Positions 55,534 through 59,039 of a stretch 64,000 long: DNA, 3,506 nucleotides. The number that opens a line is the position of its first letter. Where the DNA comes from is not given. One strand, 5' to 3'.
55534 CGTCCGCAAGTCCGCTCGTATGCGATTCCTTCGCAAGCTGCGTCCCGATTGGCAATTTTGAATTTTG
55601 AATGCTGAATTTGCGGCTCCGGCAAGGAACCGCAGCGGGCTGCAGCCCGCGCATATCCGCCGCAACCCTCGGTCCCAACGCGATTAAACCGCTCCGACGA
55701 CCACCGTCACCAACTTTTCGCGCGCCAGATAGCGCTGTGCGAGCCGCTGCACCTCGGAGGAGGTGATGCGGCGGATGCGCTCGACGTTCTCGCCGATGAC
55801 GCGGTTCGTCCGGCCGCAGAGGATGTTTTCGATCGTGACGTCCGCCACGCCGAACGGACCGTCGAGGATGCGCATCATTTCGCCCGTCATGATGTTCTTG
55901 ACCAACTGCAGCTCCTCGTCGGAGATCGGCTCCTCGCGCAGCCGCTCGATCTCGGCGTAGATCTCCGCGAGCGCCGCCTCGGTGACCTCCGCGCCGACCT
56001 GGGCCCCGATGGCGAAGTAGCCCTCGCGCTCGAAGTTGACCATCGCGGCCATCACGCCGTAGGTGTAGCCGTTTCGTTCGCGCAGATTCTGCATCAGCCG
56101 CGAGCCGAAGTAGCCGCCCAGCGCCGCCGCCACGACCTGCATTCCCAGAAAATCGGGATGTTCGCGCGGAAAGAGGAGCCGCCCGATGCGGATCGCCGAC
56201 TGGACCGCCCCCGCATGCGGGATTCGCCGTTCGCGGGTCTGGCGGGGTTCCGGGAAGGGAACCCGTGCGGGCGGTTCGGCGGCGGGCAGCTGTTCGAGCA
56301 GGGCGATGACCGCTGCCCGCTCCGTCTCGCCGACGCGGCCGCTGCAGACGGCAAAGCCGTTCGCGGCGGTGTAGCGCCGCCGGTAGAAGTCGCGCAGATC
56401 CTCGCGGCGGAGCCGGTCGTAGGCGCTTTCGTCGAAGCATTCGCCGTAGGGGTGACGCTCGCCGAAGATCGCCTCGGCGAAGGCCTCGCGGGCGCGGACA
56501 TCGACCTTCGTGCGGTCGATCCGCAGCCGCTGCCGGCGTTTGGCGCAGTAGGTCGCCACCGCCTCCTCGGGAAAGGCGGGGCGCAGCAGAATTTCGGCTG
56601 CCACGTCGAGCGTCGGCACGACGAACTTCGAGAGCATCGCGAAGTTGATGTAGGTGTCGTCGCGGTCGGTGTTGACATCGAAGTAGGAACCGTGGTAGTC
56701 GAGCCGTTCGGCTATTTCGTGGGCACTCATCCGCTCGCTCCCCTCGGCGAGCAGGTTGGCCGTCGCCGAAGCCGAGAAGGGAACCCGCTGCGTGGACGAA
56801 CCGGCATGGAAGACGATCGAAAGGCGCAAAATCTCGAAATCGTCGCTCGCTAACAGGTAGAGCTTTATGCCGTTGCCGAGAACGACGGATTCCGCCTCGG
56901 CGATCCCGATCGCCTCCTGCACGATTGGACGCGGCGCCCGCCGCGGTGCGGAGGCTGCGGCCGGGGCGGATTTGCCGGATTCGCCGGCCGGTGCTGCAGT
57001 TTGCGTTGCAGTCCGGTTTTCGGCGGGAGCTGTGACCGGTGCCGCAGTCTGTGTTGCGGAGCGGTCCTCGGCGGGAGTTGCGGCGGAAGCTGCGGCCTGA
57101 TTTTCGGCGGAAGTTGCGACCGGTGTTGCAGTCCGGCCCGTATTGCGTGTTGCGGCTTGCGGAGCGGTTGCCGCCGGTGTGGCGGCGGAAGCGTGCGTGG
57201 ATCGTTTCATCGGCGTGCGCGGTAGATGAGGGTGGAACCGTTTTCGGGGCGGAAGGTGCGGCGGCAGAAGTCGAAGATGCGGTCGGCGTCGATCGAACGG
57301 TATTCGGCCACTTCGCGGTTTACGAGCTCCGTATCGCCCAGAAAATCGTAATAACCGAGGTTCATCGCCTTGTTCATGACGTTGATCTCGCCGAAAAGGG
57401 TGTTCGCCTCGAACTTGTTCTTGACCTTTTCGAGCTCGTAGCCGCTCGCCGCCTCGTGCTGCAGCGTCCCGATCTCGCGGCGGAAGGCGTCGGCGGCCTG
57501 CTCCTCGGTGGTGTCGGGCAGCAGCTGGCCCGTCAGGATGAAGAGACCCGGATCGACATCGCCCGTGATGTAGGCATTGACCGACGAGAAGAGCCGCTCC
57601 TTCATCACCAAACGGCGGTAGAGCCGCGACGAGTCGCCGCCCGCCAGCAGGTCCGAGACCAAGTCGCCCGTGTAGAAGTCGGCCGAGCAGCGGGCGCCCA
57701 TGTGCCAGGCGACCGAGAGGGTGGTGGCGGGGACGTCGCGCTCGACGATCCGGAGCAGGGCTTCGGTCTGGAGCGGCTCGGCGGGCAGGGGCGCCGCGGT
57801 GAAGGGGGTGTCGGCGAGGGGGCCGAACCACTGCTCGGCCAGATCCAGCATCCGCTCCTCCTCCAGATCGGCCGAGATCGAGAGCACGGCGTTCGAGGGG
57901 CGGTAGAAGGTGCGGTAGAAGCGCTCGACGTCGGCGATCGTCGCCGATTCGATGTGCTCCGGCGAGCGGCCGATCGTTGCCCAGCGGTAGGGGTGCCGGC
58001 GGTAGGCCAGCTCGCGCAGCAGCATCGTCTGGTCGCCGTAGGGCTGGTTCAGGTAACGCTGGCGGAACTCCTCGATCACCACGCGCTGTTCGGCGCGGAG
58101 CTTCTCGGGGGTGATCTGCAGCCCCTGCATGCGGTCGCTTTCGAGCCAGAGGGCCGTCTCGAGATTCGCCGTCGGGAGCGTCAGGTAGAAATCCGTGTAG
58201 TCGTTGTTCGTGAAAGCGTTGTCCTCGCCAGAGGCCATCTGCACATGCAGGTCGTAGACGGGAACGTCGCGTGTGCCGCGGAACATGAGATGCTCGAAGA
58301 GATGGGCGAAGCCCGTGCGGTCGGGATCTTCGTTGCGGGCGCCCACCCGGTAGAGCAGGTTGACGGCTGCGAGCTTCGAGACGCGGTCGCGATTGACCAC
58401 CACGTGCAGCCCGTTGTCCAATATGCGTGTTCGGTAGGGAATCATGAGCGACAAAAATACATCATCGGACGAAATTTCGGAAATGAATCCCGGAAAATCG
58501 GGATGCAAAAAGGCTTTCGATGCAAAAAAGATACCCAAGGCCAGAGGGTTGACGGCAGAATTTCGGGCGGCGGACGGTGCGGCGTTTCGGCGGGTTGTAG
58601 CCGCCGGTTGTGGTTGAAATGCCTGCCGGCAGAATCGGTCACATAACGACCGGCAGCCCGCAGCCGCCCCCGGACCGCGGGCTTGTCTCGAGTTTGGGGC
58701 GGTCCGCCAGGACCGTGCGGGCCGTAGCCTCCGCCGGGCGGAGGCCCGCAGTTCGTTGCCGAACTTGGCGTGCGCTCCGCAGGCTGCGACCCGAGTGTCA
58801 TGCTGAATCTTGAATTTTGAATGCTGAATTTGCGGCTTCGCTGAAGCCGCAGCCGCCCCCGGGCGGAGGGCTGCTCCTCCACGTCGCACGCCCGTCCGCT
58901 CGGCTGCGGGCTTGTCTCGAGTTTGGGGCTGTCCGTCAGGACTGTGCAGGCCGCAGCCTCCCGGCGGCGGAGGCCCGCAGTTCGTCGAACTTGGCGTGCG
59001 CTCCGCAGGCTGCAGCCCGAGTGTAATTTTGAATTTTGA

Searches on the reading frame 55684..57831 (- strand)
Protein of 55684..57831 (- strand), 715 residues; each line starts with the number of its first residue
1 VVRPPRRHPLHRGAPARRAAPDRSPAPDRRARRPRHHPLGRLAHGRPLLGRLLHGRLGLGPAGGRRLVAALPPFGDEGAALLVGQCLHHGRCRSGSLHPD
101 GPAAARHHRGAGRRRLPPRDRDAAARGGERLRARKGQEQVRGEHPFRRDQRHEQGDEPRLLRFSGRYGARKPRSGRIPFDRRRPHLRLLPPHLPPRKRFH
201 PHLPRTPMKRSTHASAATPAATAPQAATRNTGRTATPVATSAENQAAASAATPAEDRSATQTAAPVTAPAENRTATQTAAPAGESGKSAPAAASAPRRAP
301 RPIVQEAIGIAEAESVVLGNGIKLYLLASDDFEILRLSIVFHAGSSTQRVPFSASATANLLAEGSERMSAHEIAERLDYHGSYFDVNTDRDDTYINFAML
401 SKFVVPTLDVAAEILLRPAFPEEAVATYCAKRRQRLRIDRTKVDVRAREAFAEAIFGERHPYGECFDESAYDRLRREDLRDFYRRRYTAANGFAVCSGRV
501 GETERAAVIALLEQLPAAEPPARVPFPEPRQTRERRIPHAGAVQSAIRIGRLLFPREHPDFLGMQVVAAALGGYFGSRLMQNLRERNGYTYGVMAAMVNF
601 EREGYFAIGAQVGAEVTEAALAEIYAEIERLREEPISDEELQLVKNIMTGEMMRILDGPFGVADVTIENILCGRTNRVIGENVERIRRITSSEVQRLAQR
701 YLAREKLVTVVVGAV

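Call 38: search_protein_families(library=pfam, proteins=[window:55684-57831:-], max_evalue=0.001)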
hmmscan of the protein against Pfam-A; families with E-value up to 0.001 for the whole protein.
window:55684-57831:- (715 aa): 2 families
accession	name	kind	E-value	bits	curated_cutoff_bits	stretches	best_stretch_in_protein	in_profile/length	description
PF05193.26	Peptidase_M16_C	-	3.8e-27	95.8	23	1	474-647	2-180/181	Peptidase M16 inactive domain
PF00675.25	Peptidase_M16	-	2.5e-05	24.6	22.3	1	359-427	39-107/149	Insulinase (Peptidase family M16)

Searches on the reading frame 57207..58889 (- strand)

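Call 38: search_protein_families(library=pfam, proteins=[window:57207-58889:-], max_evalue=0.001)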
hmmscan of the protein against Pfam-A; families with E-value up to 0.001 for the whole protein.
window:57207-58889:- (560 aa): 2 families
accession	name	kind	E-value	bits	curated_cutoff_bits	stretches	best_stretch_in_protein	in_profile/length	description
PF05193.26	Peptidase_M16_C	-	2.3e-29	103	23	1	316-492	2-180/181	Peptidase M16 inactive domain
PF00675.25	Peptidase_M16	-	5.8e-16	59.2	22.3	1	163-300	2-140/149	Insulinase (Peptidase family M16)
